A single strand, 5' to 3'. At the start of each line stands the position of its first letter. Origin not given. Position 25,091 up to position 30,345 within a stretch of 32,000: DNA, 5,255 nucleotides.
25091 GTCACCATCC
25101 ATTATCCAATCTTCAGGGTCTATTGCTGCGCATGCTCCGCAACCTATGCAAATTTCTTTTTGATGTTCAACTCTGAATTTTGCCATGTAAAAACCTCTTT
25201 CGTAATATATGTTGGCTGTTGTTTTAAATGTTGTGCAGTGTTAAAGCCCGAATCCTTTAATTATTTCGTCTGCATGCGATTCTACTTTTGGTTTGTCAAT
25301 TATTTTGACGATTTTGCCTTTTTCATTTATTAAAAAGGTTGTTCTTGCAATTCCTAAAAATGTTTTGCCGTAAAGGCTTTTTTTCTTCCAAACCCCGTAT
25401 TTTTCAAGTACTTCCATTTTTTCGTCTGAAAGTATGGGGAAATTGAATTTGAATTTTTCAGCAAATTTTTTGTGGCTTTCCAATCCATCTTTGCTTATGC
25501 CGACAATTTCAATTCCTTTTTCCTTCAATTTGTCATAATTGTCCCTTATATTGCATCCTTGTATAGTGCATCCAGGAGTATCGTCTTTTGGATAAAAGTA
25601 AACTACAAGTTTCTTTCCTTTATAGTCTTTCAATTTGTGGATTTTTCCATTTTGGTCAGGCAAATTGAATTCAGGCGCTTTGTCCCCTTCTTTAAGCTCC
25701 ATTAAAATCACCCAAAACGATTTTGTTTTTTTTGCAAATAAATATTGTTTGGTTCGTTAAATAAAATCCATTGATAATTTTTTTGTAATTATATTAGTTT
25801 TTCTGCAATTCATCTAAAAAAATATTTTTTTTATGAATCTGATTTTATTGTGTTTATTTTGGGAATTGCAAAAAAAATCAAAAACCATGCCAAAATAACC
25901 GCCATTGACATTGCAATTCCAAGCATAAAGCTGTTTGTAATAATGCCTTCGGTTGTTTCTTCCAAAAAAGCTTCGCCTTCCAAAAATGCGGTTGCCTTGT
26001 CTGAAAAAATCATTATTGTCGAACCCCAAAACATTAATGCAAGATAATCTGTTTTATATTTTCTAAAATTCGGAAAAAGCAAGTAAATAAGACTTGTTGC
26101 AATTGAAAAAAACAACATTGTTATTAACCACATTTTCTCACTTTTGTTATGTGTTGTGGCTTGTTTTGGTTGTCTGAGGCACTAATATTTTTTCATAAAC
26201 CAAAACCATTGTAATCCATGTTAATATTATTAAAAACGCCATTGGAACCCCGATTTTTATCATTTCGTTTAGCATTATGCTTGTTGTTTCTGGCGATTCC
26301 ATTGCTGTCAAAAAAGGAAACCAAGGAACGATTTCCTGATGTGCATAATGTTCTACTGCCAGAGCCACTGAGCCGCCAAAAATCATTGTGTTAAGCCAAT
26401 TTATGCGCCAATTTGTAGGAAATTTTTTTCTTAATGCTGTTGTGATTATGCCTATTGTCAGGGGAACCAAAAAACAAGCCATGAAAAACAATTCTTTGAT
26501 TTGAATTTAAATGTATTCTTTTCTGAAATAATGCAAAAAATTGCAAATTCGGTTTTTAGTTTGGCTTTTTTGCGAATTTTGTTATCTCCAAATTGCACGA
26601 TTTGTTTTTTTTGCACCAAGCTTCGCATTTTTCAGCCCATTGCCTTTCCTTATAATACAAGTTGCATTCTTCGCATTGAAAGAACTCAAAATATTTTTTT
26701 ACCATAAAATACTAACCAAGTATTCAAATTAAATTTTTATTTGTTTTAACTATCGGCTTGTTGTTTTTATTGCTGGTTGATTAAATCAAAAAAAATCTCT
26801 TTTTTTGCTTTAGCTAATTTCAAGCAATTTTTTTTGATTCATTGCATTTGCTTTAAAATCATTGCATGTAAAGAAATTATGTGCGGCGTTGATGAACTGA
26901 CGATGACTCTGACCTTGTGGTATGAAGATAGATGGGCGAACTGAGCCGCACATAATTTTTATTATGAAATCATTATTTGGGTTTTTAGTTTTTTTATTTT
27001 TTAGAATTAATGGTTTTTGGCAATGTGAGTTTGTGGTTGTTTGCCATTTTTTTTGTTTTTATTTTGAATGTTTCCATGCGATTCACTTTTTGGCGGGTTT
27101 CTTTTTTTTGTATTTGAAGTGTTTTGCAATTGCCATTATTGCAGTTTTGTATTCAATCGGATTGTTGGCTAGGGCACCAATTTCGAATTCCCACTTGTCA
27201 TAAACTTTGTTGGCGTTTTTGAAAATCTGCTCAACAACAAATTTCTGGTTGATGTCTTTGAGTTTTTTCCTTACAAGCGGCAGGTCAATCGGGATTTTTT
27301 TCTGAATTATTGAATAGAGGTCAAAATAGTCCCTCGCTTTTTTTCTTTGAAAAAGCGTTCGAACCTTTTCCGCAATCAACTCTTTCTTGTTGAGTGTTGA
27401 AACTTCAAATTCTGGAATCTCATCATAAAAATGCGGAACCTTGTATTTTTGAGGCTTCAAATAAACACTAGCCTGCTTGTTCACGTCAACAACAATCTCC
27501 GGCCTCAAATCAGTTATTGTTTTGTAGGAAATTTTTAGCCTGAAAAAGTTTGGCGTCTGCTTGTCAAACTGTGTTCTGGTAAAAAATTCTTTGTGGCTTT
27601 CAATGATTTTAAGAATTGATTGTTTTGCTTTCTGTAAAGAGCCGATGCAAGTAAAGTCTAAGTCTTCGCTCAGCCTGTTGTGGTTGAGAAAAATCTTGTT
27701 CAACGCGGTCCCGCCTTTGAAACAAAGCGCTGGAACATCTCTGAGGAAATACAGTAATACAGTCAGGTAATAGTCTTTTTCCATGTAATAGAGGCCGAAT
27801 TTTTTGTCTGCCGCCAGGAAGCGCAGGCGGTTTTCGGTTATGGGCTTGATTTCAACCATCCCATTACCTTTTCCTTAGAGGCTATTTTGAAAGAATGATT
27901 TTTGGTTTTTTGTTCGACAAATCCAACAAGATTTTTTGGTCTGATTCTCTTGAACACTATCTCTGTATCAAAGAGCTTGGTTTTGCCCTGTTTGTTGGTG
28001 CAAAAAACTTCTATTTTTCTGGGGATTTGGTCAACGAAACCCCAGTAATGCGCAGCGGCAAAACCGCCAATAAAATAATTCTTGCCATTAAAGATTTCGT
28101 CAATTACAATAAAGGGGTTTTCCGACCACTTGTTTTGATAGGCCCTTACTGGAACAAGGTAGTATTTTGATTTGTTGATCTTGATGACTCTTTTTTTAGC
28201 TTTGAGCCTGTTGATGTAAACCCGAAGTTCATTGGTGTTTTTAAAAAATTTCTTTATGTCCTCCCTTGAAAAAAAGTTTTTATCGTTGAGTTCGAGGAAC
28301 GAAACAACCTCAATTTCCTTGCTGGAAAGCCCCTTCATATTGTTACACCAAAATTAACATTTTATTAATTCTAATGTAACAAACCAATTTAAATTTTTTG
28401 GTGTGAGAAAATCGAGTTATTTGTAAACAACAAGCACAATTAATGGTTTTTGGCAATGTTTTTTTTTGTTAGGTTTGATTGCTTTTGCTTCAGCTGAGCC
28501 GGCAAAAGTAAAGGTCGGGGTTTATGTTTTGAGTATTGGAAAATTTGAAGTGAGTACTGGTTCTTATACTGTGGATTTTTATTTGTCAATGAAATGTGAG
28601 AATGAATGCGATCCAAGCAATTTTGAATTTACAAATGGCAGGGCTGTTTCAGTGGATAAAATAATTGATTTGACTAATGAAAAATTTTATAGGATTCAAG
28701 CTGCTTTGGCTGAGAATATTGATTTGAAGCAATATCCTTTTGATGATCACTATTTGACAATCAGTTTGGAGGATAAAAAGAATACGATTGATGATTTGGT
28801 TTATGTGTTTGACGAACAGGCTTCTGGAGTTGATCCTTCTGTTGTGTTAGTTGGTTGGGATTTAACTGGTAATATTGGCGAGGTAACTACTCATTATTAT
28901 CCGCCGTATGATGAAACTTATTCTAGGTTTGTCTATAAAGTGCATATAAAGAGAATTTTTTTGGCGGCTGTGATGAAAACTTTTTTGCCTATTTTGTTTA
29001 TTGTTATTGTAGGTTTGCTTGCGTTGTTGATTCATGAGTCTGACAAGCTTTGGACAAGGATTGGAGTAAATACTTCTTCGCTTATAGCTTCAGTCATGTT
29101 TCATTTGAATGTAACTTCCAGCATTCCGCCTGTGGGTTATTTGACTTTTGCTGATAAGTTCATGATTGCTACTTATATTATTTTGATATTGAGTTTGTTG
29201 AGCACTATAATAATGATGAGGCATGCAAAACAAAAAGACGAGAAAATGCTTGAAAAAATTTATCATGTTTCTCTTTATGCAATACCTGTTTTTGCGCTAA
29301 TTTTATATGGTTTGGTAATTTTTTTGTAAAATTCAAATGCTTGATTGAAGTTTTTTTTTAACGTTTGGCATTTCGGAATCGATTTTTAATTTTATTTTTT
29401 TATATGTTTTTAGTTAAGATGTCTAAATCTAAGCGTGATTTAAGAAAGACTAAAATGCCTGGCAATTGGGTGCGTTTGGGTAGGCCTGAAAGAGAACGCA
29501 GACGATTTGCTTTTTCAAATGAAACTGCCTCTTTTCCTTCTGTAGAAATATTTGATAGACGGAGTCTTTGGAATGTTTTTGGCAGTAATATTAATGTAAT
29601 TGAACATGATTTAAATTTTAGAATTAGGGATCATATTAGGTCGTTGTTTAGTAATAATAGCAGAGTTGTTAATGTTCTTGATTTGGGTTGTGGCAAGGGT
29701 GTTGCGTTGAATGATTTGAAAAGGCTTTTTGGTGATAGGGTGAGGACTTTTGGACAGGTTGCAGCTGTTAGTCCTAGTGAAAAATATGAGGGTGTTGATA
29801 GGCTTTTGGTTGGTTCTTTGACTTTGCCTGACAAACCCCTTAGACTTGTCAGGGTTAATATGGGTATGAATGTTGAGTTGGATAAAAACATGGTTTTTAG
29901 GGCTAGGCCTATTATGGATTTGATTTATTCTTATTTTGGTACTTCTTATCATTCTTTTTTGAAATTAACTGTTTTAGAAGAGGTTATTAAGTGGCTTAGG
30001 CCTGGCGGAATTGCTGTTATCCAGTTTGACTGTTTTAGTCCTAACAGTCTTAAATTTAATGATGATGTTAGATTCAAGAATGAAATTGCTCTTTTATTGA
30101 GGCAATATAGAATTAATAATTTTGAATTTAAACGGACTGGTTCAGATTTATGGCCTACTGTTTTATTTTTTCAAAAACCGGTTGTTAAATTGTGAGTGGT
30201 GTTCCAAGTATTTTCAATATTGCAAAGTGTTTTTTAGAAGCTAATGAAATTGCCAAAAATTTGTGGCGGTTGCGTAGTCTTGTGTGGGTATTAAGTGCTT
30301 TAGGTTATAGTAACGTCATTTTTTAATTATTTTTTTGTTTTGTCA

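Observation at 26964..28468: AbiE toxin-antitoxin cassette inserted into the 5' end of a channel gene, bracketed by perfect 20-bp direct repeats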

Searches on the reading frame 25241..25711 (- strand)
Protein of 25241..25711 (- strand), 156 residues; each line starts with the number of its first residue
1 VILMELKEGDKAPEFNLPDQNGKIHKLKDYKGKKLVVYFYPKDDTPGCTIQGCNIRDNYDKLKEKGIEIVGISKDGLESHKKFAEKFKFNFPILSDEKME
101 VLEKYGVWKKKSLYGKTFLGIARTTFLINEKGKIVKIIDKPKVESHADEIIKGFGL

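Call 4: search_protein_families(library=pfam, proteins=[window:25241-25711:-], max_evalue=0.01)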
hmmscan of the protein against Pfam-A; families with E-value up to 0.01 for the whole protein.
window:25241-25711:- (156 aa): 4 families
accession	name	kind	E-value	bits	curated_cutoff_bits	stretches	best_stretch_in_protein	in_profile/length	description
PF00578.27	AhpC-TSA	-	9.8e-42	142.2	26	1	9-136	2-123/124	AhpC/TSA family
PF08534.16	Redoxin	-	2.2e-27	96.1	26.6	1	7-149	1-146/148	Redoxin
PF13911.12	AhpC-TSA_2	-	1.9e-07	31.9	27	1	56-112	3-59/114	AhpC/TSA antioxidant enzyme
PF13905.12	Thioredoxin_8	-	0.00025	21.7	27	1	34-109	2-81/94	Thioredoxin-like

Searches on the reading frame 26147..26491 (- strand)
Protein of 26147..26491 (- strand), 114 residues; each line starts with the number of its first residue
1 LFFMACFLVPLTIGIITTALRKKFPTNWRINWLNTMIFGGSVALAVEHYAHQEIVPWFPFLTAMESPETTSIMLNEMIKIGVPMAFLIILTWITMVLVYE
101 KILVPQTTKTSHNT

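Call 4: search_protein_families(library=pfam, proteins=[window:26147-26491:-], max_evalue=0.01)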
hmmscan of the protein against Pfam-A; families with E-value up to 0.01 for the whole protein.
window:26147-26491:- (114 aa): 0 families

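Call 63: find_encoding_contigs(protein=window:26147-26482:-, flank=4000, max_places=10)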
Protein window:26147-26482:- (111 aa): 3 contigs read that carry it; 2 places shown.
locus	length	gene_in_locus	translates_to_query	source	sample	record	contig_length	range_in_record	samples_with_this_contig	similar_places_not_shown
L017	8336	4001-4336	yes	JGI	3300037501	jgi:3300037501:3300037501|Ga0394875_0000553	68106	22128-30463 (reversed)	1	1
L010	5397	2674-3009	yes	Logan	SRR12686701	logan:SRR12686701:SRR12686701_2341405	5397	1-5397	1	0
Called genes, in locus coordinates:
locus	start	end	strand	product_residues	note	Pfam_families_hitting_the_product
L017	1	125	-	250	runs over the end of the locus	PF00535:Glycos_transf_2, PF13641:Glyco_tranf_2_3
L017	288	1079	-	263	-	-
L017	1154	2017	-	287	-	-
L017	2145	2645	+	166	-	-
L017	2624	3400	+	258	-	PF08843:AbiEii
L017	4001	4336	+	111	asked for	-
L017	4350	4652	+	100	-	-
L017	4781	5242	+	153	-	PF00578:AhpC-TSA, PF08534:Redoxin, PF13911:AhpC-TSA_2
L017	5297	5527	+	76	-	PF13370:Fer4_13, PF13459:Fer4_15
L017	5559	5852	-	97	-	-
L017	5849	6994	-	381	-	-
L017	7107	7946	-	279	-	PF01261:AP_endonuc_2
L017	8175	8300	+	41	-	-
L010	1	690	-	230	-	?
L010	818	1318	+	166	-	-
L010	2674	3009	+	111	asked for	-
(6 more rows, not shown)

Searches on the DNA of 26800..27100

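Call 49: search_rna_families(source=window, start=26800, end=27100, threshold=evalue, max_evalue=10)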
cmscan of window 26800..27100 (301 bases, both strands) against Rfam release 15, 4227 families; matches with E-value up to 10: 11.
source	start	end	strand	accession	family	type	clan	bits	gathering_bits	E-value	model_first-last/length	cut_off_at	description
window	26885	26946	+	RF01139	sR2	Gene; snRNA; snoRNA; CD-box;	-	24.6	42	0.0013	1-57/57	no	Small nucleolar RNA sR2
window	26869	26961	+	RF00704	MIR397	Gene; miRNA;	-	22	55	0.077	1-117/117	no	MIR397 microRNA precursor family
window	26809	26900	+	RF01609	ceN103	Gene; snRNA; snoRNA; CD-box;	-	19.6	55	1.5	19-104/109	no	Caenorhabditis snoRNA ceN103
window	26884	26947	+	RF00274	SNORD57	Gene; snRNA; snoRNA; CD-box;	CL00058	16.3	47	0.97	1-72/72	no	Small nucleolar RNA SNORD57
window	26898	26946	+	RF01141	sR18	Gene; snRNA; snoRNA; CD-box;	-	15.9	45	0.24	1-56/56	no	Small nucleolar RNA sR18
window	26899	26946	+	RF01303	sR49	Gene; snRNA; snoRNA; CD-box;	-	15.9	50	0.84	1-56/56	no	Small nucleolar RNA sR49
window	26811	26876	+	RF00669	mir-96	Gene; miRNA;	-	15.3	65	1.9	1-78/78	no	mir-96 microRNA precursor family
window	26869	26964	-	RF00704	MIR397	Gene; miRNA;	-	14.1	55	8.1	1-117/117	no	MIR397 microRNA precursor family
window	26885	26946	+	RF01133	sR3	Gene; snRNA; snoRNA; CD-box;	-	12.9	41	0.43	1-55/55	no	Small nucleolar RNA sR3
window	26898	26946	+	RF01138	sR23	Gene; snRNA; snoRNA; CD-box;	-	11.5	45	1.5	1-54/54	no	Small nucleolar RNA sR23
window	26885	27008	-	RF02546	LSU_trypano_mito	Gene; rRNA;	CL00112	10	60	7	173-561/561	no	Trypanosomatid mitochondrial large subunit ribosomal RNA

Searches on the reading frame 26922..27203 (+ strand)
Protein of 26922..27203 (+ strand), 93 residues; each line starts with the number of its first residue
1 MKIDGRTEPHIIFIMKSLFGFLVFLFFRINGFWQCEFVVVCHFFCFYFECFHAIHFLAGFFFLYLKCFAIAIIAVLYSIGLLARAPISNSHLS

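Call 4: search_protein_families(library=pfam, proteins=[window:26922-27203:+], max_evalue=0.01)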
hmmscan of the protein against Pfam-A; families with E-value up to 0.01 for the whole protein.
window:26922-27203:+ (93 aa): 0 families

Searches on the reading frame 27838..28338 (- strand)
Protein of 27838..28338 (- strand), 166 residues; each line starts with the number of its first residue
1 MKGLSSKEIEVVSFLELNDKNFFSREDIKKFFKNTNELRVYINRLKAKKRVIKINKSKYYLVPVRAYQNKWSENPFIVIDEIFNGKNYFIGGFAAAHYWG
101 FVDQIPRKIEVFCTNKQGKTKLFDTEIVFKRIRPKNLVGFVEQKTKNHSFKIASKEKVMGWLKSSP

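Call 4: search_protein_families(library=pfam, proteins=[window:27838-28338:-], max_evalue=0.01)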
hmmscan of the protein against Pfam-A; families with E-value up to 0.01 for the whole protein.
window:27838-28338:- (166 aa): 1 family
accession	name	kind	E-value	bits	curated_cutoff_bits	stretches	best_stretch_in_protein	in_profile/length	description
PF09407.15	AbiEi_1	-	0.0096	16.6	22.2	0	81-153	11-83/142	AbiEi antitoxin C-terminal domain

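Call 48: search_protein_families(library=padloc, proteins=[window:27838-28338:-], max_evalue=0.01)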
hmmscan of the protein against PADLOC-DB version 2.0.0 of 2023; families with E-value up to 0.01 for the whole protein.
window:27838-28338:- (166 aa): 20 families
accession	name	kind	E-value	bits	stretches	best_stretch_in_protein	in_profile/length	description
PDLC02267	AbiEi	-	2.7e-23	80.7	1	4-157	2-146/252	AbiEi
PDLC02266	AbiEi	-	1.2e-12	45.7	1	12-157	7-154/258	AbiEi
PDLC02252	AbiEi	-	7.1e-11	40.2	1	17-154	12-151/259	AbiEi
PDLC02276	AbiEi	-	1.3e-10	39.2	1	11-158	7-152/270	AbiEi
PDLC02282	AbiEi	-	1.8e-10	38.6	1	12-156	7-153/260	AbiEi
PDLC02271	AbiEi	-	4.7e-09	33.8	1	46-140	48-143/263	AbiEi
PDLC02226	AbiEi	-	1.5e-07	29.4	1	19-138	16-134/202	AbiEi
PDLC02241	AbiEi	-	9.3e-07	26.8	1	14-157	6-139/199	AbiEi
PDLC02269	AbiEi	-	2.8e-06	24.8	1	14-157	4-138/251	AbiEi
PDLC02270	AbiEi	-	4.4e-06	24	1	14-137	6-127/265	AbiEi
PDLC02236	AbiEi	-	2.1e-05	22.3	1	26-119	19-116/207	AbiEi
PDLC02247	AbiEi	-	3e-05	22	1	38-128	46-135/215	AbiEi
PDLC02275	AbiEi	-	3.6e-05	21.9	1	19-158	9-134/184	AbiEi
PDLC02272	AbiEi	-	3.9e-05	21.6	1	22-158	15-143/200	AbiEi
PDLC02233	AbiEi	-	6.9e-05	20.5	1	40-137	37-137/214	AbiEi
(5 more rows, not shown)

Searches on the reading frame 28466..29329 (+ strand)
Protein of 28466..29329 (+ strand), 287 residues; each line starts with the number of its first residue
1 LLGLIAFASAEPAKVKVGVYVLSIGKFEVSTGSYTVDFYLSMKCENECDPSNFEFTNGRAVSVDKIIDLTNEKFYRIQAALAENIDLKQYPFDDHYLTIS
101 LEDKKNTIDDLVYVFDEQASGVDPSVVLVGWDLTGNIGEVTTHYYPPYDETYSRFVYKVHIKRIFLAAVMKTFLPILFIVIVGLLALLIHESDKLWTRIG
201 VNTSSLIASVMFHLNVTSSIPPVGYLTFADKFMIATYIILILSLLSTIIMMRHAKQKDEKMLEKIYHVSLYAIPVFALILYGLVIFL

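Call 4: search_protein_families(library=pfam, proteins=[window:28466-29329:+], max_evalue=0.01)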
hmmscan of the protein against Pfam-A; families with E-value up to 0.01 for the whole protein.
window:28466-29329:+ (287 aa): 2 families
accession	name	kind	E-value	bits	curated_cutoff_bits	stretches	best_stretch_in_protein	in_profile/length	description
PF02931.28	Neur_chan_LBD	-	0.001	19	26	0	75-163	118-214/216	Neurotransmitter-gated ion-channel ligand binding domain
PF02932.22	Neur_chan_memb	-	0.0065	17.2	28.1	1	175-276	4-107/233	Neurotransmitter-gated ion-channel transmembrane region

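Call 47: search_solved_structures(query=window:28466-29329:+, max_evalue=0.01)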
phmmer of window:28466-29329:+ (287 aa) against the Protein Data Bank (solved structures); distinct sequences matched with E-value up to 0.01: 205 (the best 60 are shown).
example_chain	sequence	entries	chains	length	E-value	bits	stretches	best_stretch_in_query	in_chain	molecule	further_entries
6hya_A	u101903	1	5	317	5.7e-15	58.8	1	66-283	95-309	Proton-gated ion channel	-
6hy9_A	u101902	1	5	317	7.1e-15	58.5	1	66-283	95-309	Proton-gated ion channel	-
6hyr_A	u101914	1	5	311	7.8e-15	58.4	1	66-283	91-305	Proton-gated ion channel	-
6f0u_A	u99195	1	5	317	7.9e-15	58.4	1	66-283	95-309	Proton-gated ion channel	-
6f11_A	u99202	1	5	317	9.5e-15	58.1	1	65-283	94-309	Proton-gated ion channel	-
6hy5_A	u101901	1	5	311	9.8e-15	58.1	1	66-283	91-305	Proton-gated ion channel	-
6f10_A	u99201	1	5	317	1.1e-14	57.9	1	63-283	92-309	Proton-gated ion channel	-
6f0z_A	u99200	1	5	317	1.2e-14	57.8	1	62-283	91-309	Proton-gated ion channel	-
6f0r_A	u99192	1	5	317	1.3e-14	57.7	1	67-283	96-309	Proton-gated ion channel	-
6f16_A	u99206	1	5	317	1.3e-14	57.7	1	66-283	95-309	Proton-gated ion channel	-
5iux_A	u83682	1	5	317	1.3e-14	57.6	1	66-283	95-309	Proton-gated ion channel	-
6f15_A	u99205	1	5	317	1.4e-14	57.6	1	66-283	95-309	Proton-gated ion channel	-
5mzr_A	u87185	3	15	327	1.4e-14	57.6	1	66-283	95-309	Proton-gated ion channel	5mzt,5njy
2xq9_A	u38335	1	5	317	1.6e-14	57.4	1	66-283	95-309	GLR4197 PROTEIN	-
6f0i_A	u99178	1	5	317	1.6e-14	57.4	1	66-283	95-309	Proton-gated ion channel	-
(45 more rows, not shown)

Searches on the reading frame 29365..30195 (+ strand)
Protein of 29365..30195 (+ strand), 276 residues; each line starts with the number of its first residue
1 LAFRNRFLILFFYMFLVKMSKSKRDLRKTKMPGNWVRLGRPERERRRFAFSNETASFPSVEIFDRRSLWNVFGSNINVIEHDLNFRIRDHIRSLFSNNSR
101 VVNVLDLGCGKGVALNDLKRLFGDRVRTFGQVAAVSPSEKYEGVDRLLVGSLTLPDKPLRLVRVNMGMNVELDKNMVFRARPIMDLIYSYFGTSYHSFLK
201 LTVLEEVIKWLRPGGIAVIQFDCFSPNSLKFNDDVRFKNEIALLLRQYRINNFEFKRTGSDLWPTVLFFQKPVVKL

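Call 4: search_protein_families(library=pfam, proteins=[window:29365-30195:+], max_evalue=0.01)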
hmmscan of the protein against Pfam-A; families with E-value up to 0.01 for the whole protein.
window:29365-30195:+ (276 aa): 3 families
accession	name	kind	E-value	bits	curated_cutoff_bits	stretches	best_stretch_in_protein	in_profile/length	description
PF13847.12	Methyltransf_31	-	0.00029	21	27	0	102-125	5-28/145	Methyltransferase domain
PF13489.12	Methyltransf_23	-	0.00037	20.7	27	1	81-220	3-117/164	Methyltransferase domain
PF13649.12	Methyltransf_25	-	0.0013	19.9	27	0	104-124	1-22/97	Methyltransferase domain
